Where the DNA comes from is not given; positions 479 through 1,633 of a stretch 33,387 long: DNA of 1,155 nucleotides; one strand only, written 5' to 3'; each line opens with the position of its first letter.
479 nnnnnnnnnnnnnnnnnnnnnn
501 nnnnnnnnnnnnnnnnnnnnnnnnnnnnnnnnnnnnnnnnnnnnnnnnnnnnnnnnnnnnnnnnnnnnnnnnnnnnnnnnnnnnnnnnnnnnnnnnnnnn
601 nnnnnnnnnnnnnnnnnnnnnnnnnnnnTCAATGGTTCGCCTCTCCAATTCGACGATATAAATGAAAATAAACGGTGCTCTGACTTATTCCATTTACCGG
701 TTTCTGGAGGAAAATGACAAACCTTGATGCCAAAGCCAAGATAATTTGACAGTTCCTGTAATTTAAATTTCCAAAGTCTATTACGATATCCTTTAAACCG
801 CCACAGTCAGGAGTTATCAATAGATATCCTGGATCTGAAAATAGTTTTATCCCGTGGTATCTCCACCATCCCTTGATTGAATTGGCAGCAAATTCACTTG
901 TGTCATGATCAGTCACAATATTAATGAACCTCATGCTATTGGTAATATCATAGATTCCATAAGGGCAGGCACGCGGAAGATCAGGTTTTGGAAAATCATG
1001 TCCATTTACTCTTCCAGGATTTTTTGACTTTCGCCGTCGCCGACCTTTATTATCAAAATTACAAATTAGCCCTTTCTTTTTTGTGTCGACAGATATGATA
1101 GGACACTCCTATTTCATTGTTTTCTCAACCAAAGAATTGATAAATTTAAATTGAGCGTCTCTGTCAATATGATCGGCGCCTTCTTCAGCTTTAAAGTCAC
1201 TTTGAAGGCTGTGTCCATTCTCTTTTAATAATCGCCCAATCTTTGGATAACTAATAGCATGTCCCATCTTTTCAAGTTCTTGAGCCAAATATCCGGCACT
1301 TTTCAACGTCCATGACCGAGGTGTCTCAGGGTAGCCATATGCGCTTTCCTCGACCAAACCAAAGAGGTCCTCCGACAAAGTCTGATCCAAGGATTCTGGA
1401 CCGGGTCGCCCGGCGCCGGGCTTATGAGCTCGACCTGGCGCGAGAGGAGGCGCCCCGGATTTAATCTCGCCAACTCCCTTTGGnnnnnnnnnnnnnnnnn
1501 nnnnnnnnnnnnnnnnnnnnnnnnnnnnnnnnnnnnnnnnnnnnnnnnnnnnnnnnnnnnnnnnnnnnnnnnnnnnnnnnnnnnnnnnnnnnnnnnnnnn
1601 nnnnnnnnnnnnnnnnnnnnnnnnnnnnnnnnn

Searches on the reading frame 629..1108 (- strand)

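Call 32: search_protein_families(library=pfam, proteins=[window:629-1108:-], max_evalue=0.01)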
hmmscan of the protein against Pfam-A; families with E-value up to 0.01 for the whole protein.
window:629-1108:- (159 aa): 1 family
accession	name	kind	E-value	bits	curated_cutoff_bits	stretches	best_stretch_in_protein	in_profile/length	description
PF07592.17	DDE_Tnp_ISAZ013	-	3.4e-31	108.9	26.9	1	3-105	90-192/308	Rhodopirellula transposase DDE domain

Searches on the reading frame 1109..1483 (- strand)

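Call 32: search_protein_families(library=pfam, proteins=[window:1109-1483:-], max_evalue=0.01)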
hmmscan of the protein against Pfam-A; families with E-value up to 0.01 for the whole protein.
window:1109-1483:- (124 aa): 1 family
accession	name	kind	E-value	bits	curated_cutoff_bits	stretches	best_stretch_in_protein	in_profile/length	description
PF07592.17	DDE_Tnp_ISAZ013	-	3.7e-20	72.6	26.9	1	40-122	2-84/308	Rhodopirellula transposase DDE domain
